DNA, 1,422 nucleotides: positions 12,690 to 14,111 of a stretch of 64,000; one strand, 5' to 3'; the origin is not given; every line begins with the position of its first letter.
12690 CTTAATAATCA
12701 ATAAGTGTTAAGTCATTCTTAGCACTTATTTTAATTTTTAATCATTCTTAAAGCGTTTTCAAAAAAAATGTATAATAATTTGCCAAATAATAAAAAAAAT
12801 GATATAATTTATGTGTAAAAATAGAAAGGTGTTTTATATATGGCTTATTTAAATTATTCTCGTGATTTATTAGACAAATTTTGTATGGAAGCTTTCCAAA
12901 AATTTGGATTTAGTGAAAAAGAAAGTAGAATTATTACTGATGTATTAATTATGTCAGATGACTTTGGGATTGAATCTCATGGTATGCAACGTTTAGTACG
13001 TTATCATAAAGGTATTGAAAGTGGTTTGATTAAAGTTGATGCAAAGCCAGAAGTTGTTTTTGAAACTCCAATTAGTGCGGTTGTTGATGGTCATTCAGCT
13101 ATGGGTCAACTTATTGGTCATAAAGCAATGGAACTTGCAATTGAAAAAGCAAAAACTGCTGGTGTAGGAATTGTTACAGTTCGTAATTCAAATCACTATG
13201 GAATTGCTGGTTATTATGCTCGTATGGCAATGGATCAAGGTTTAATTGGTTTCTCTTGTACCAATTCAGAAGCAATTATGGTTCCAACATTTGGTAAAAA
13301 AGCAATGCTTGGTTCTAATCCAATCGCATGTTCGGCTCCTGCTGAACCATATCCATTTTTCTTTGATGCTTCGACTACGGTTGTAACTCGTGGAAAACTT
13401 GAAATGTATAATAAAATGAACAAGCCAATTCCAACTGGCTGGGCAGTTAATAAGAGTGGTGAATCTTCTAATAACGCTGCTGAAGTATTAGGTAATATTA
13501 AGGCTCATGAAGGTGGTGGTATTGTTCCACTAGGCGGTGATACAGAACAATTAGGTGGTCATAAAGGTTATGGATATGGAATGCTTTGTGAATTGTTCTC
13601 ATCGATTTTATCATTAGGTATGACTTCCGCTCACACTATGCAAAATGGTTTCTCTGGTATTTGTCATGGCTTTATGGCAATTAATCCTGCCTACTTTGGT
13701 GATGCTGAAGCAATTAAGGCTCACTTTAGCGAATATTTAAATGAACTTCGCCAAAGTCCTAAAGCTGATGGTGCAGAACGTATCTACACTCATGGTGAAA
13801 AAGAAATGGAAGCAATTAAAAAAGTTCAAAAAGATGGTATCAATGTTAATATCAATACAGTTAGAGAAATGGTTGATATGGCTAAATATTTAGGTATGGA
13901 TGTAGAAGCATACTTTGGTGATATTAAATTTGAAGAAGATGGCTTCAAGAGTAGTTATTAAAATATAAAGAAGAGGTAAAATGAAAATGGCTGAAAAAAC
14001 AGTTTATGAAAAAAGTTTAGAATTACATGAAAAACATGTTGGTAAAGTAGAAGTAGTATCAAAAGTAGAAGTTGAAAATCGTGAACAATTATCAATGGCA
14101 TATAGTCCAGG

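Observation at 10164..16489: SsuABC-type importer, Ldh_2 dehydrogenase, NAD-malic enzyme and a stand-alone LarA homolog: putative D-malate or hydroxy-acid racemisation pathway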

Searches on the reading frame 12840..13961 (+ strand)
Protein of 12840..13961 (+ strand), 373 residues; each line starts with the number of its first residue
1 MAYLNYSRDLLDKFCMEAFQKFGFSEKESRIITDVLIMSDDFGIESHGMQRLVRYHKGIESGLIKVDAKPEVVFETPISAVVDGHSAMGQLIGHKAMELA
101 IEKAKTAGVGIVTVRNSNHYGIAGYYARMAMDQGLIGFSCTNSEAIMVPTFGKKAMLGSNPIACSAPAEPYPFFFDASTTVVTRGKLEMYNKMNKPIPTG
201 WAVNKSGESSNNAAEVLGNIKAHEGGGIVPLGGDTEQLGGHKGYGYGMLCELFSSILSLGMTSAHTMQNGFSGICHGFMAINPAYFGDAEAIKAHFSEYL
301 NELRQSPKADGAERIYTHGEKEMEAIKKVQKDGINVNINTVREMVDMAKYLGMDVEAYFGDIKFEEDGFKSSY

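Call 4: search_protein_families(library=pfam, proteins=[window:12840-13961:+])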
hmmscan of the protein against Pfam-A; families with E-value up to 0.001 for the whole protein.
window:12840-13961:+ (373 aa): 1 family
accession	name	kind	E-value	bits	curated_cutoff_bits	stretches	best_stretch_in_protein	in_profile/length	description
PF02615.19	Ldh_2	-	1e-113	380.3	38.8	1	9-344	4-332/333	Malate/L-lactate dehydrogenase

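Call 5: search_protein_families(library=ncbifam, proteins=[window:12840-13961:+])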
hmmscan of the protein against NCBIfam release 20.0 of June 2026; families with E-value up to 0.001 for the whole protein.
window:12840-13961:+ (373 aa): 5 families
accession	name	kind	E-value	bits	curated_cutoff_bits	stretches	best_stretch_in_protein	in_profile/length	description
NF040650.1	sulfolac_dhydr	equivalog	3.1e-69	233.7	500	1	13-356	10-338/339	L-sulfolactate dehydrogenase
NF007504.0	PRK10098.1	equivalog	5.1e-56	190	336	1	8-356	9-349/360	malate/lactate/ureidoglycolate dehydrogenase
NF011599.0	PRK15025.1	equivalog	7.1e-55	186.6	356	1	7-339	4-326/349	ureidoglycolate dehydrogenase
TIGR03175.1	AllD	equivalog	2.3e-53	181.6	496.2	1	7-340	4-327/349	ureidoglycolate dehydrogenase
NF009750.0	PRK13260.1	equivalog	1.7e-38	132.6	316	1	19-338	16-323/332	3-dehydro-L-gulonate 2-dehydrogenase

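Call 14: find_related_loci(query=window:12840-13961:+, collection=genome_contigs, flank=10000)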
Query window:12840-13961:+ (373 aa) in genome_contigs; peptide patterns used: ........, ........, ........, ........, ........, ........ (x = any residue, [..] = any of these).
305 stretches matched a pattern; 277 encode a relative of the query (tblastn E <= 1e-3); the best 80 are kept; 80 distinct loci.
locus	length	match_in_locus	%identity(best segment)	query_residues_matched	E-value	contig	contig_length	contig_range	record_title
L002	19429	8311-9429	89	1-373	0e+0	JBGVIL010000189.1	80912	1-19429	MAG: Bacilli bacterium isolate fecal_MAG_320 fecal_MAG_320_contig_0190, whole genome shotgun sequence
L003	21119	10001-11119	88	1-373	0e+0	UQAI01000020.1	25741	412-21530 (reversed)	uncultured Mollicutes bacterium isolate UMGS75 genome assembly, contig: NODE_341_length_25741_cov_9.008876, whole genome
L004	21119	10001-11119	88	1-373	0e+0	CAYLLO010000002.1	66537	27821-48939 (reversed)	MAG TPA_asm: uncultured Staphylococcaceae bacterium isolate SRP225648_co1_545 genome assembly, contig: NODE_646_length_6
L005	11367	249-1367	88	1-373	0e+0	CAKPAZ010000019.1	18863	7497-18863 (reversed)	MAG: uncultured Bacilli bacterium isolate REFINED_METABAT215_TOP10_CONTIGS_1500_ASSEMBLY_K77_MERGED__Hadza_MoBio_hadza-I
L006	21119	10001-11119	88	1-373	0e+0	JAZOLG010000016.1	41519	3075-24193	MAG: Bacilli bacterium isolate T1900045656_YK20190350.MAGScoT_cleanbin_000009 SGB_8238_k141_2559658, whole genome shotgu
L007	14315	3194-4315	89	1-373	0e+0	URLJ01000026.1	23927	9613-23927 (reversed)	uncultured Mollicutes bacterium isolate UMGS1109 genome assembly, contig: NODE_1260_length_23927_cov_5.516730, whole gen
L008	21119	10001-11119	87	1-373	0e+0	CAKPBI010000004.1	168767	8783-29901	MAG: uncultured Bacilli bacterium isolate REFINED_METABAT215_TOP10_CONTIGS_1500_ASSEMBLY_K77_MERGED__Hadza_MoBio_hadza-I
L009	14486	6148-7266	87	1-373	0e+0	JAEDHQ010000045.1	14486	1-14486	MAG: Bacilli bacterium isolate MAG140 NODE_3342_length_14486_cov_6.344120, whole genome shotgun sequence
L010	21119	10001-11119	88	1-373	0e+0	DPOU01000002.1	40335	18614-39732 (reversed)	MAG TPA_asm: Acholeplasmatales bacterium isolate UBA11505 contig_4424, whole genome shotgun sequence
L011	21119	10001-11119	87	1-373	0e+0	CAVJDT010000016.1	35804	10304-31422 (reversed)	Bacillota bacterium isolate H07681-L1_cleanbin_000020 genome assembly, contig: Spades_H07681-L1_contig_625, whole genome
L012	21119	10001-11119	88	1-373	0e+0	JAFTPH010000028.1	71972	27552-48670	MAG: Bacilli bacterium isolate RGIG4026 Roe_deer_Cecum-5__c106986, whole genome shotgun sequence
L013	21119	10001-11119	88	1-373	0e+0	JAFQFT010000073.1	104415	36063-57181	MAG: Bacilli bacterium isolate RGIG1779 Goat_Cecum-4__c905235, whole genome shotgun sequence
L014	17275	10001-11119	87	1-373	0e+0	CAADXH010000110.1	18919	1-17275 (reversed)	MAG TPA_asm: Bacilli bacterium, isolate HGM10607, WGS project CAADXH010000000 data, contig: ERS396321_61_k85_194814, who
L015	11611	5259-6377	87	1-373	0e+0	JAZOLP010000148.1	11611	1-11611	MAG: Bacilli bacterium isolate T1900045653_YK20190347.MAGScoT_cleanbin_000005 SGB_8225_k141_886697, whole genome shotgun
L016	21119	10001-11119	87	1-373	0e+0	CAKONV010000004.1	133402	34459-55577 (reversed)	MAG: uncultured Bacilli bacterium isolate REFINED_METABAT215_TOP10_CONTIGS_1500_ASSEMBLY_K77_MERGED__Hadza_MoBio_hadza-E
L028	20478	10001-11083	76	1-361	0e+0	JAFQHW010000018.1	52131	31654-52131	MAG: Clostridia bacterium isolate RGIG1834 Goat_Cecum-5__c130001, whole genome shotgun sequence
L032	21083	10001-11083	75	1-361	0e+0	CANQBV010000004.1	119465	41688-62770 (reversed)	MAG: uncultured Clostridia bacterium isolate Lapin-001__bin61 genome assembly, contig: Lapin-001__NODE_200_length_119465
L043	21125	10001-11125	71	1-373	0e+0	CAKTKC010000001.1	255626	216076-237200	MAG: uncultured Oscillospiraceae bacterium isolate REFINED_METABAT215_TOP10_CONTIGS_1500_ASSEMBLY_K77_MERGED__Hadza_MoBi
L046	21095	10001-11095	73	3-367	0e+0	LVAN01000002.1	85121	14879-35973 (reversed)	MAG: Clostridiales bacterium Firm_08 Firm_08_contig_372, whole genome shotgun sequence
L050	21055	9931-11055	69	1-373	0e+0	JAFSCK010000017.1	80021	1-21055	MAG: Oscillospiraceae bacterium isolate RGIG3015 Goat_Rectum-3__c506, whole genome shotgun sequence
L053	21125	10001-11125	71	1-373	0e+0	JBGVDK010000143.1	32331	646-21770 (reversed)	MAG: Faecousia sp. isolate fecal_MAG_439 fecal_MAG_439_contig_0143, whole genome shotgun sequence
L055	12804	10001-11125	70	1-373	0e+0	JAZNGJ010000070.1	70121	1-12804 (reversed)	MAG: Faecousia sp. isolate T1900044705_TS20190171.MAGScoT_cleanbin_000027 SGB_1810_k141_2053644, whole genome shotgun se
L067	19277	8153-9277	69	1-373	3e-178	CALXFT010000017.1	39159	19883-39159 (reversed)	MAG: uncultured Oscillospiraceae bacterium isolate BRZ_EP__bin67 genome assembly, contig: BRZ_EP__NODE_1913_length_39159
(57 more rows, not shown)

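Call 16: search_solved_structures(query=window:12840-13961:+, show_alignments=1)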
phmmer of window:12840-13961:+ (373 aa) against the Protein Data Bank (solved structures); distinct sequences matched with E-value up to 0.001: 13.
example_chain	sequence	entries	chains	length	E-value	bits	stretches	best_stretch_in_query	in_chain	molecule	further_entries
1v9n_A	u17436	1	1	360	2.5e-87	296.6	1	3-354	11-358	Malate dehydrogenase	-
3i0p_A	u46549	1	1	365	1.7e-67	231.4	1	5-352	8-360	Malate dehydrogenase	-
2x06_A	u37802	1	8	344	3.2e-61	210.7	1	13-359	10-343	L-SULFOLACTATE DEHYDROGENASE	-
2g8y_A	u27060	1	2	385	3.7e-36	128.3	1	9-356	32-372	Malate/L-lactate dehydrogenases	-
1vbi_A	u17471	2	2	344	1.5e-35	126.3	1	7-348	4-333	Type 2 malate/lactate dehydrogenase | malate/L-lactate dehydrogenase family protein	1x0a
4fjs_A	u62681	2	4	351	7.3e-34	120.7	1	4-342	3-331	Ureidoglycolate dehydrogenase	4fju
4h8a_A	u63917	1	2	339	8.3e-34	120.5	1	4-338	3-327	Ureidoglycolate dehydrogenase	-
1xrh_A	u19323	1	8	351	1.5e-33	119.7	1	7-343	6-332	Ureidoglycolate Dehydrogenase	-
3uoe_A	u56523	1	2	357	6.1e-33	117.7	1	17-265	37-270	Dehydrogenase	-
1z2i_A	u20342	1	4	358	6.9e-30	107.7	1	9-348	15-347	malate dehydrogenase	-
1nxu_A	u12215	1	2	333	2e-26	96.3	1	33-337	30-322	Hypothetical oxidoreductase yiaK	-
1s20_A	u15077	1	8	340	2e-26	96.2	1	33-337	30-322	Hypothetical oxidoreductase yiaK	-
1wtj_A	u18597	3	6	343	1.9e-21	79.9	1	18-260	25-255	ureidoglycolate dehydrogenase | delta1-piperideine-2-carboxylate reductase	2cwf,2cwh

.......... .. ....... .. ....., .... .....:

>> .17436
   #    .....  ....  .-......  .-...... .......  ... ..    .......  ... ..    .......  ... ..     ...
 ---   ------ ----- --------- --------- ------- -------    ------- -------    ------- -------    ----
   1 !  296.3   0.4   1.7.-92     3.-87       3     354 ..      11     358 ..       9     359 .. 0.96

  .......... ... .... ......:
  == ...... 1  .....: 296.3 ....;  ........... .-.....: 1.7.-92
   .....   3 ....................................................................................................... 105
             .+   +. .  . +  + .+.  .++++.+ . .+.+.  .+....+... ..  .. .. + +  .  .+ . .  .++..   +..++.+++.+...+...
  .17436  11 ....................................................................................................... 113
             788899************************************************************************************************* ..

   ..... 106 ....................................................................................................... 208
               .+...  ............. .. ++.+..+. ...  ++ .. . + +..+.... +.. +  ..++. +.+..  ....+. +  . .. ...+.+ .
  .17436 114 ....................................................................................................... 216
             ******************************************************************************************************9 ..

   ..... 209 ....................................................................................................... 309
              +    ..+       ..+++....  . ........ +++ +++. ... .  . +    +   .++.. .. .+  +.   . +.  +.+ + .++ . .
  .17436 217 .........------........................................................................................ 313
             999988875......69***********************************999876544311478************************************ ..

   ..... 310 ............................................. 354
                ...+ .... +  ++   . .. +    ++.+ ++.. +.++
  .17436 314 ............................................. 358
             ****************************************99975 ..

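Call 19: search_protein_families(library=ncbifam, proteins=[L043:11195-12448:+, L050:11233-12495:+, L053:11190-12389:+, L028:12330-13601:+, L046:11127-12392:+, L010:12382-13647:+, L067:9408-10664:+, L055:11133-12383:+], max_evalue=1e-30)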
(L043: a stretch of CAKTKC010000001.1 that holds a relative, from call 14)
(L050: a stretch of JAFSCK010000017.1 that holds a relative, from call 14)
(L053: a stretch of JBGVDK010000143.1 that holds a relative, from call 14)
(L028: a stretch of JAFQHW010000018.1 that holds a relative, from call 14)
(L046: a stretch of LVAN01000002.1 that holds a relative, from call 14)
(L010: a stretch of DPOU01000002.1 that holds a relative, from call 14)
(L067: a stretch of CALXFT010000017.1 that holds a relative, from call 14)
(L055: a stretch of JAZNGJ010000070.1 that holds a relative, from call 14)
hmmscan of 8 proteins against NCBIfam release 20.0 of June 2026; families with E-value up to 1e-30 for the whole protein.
L043:11195-12448:+ (418 aa): 4 families
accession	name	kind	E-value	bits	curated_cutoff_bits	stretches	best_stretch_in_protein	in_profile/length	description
NF033504.2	Ni_dep_LarA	equivalog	1.3e-175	584.2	460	1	1-418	2-422/422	nickel-dependent lactate racemase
NF052593.1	NPN_racem_MAR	equivalog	1.5e-101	340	500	1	1-416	1-412/415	nickel-dependent malate racemase, LarAH6 family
NF052595.1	NPN_LarAH5_MAR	equivalog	3e-86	290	462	1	1-416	1-412/415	nickel-dependent malate racemase, LarAH5 family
NF052525.1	NPN_LarAH10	equivalog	4e-77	259.7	540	1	2-415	4-423/426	NPN-dependent 2-hydroxyacid racemase, LarAH10 family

L050:11233-12495:+ (421 aa): 4 families
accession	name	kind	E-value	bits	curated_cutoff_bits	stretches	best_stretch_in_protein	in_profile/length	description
NF033504.2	Ni_dep_LarA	equivalog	4.6e-175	582.4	460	1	4-421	2-422/422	nickel-dependent lactate racemase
NF052593.1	NPN_racem_MAR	equivalog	5.7e-100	334.8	500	1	4-419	1-412/415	nickel-dependent malate racemase, LarAH6 family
NF052595.1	NPN_LarAH5_MAR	equivalog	7.1e-86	288.7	462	1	4-419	1-412/415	nickel-dependent malate racemase, LarAH5 family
NF052525.1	NPN_LarAH10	equivalog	3.3e-76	256.7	540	1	4-418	3-423/426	NPN-dependent 2-hydroxyacid racemase, LarAH10 family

L053:11190-12389:+ (400 aa): 4 families
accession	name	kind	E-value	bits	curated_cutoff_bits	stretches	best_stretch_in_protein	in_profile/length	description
NF033504.2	Ni_dep_LarA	equivalog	7.2e-174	578.4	460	1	2-400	24-422/422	nickel-dependent lactate racemase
NF052593.1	NPN_racem_MAR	equivalog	4.1e-101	338.6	500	1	7-398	26-412/415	nickel-dependent malate racemase, LarAH6 family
NF052595.1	NPN_LarAH5_MAR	equivalog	1.7e-83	280.9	462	1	10-398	29-412/415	nickel-dependent malate racemase, LarAH5 family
NF052525.1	NPN_LarAH10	equivalog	1.2e-79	268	540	1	16-397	37-423/426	NPN-dependent 2-hydroxyacid racemase, LarAH10 family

L028:12330-13601:+ (424 aa): 4 families
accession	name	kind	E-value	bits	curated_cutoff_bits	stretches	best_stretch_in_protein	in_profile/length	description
NF033504.2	Ni_dep_LarA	equivalog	3e-190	632.4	460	1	4-424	2-422/422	nickel-dependent lactate racemase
NF052593.1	NPN_racem_MAR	equivalog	5.4e-112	374.4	500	1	5-422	2-412/415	nickel-dependent malate racemase, LarAH6 family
NF052595.1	NPN_LarAH5_MAR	equivalog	2.6e-89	300.1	462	1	5-421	2-411/415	nickel-dependent malate racemase, LarAH5 family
NF052525.1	NPN_LarAH10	equivalog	1.9e-88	297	540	1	4-421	3-423/426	NPN-dependent 2-hydroxyacid racemase, LarAH10 family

L046:11127-12392:+ (422 aa): 4 families
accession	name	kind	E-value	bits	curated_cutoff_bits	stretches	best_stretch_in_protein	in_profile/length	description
NF033504.2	Ni_dep_LarA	equivalog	9e-185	614.4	460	1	2-421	2-421/422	nickel-dependent lactate racemase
NF052593.1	NPN_racem_MAR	equivalog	6.5e-106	354.4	500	1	3-420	2-412/415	nickel-dependent malate racemase, LarAH6 family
NF052595.1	NPN_LarAH5_MAR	equivalog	3.4e-88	296.4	462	1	3-419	2-411/415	nickel-dependent malate racemase, LarAH5 family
NF052525.1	NPN_LarAH10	equivalog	3.3e-85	286.4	540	1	1-419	2-423/426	NPN-dependent 2-hydroxyacid racemase, LarAH10 family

L010:12382-13647:+ (422 aa): 4 families
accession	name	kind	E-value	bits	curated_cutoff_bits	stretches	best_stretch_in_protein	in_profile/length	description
NF033504.2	Ni_dep_LarA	equivalog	1.2e-189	630.4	460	1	4-422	2-420/422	nickel-dependent lactate racemase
NF052593.1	NPN_racem_MAR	equivalog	1.2e-111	373.3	500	1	5-421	2-411/415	nickel-dependent malate racemase, LarAH6 family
NF052525.1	NPN_LarAH10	equivalog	4.4e-91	305.7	540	1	3-421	2-423/426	NPN-dependent 2-hydroxyacid racemase, LarAH10 family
NF052595.1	NPN_LarAH5_MAR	equivalog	5.5e-90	302.3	462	1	5-420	2-410/415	nickel-dependent malate racemase, LarAH5 family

L067:9408-10664:+ (419 aa): 4 families
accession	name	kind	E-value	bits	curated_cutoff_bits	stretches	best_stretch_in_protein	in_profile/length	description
NF033504.2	Ni_dep_LarA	equivalog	3.6e-175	582.7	460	1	4-419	2-422/422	nickel-dependent lactate racemase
NF052593.1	NPN_racem_MAR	equivalog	1.4e-99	333.5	500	1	5-417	2-412/415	nickel-dependent malate racemase, LarAH6 family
NF052595.1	NPN_LarAH5_MAR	equivalog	2.4e-85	287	462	1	5-416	2-411/415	nickel-dependent malate racemase, LarAH5 family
NF052525.1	NPN_LarAH10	equivalog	1.5e-75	254.5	540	1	4-417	3-424/426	NPN-dependent 2-hydroxyacid racemase, LarAH10 family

L055:11133-12383:+ (417 aa): 4 families
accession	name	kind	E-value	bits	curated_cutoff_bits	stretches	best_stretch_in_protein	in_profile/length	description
NF033504.2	Ni_dep_LarA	equivalog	9.5e-176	584.6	460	1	1-417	2-421/422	nickel-dependent lactate racemase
NF052593.1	NPN_racem_MAR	equivalog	2.7e-99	332.6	500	1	1-416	1-412/415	nickel-dependent malate racemase, LarAH6 family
NF052595.1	NPN_LarAH5_MAR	equivalog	3.3e-85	286.5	462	1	1-415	1-411/415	nickel-dependent malate racemase, LarAH5 family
NF052525.1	NPN_LarAH10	equivalog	3.6e-76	256.5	540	1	2-415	4-423/426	NPN-dependent 2-hydroxyacid racemase, LarAH10 family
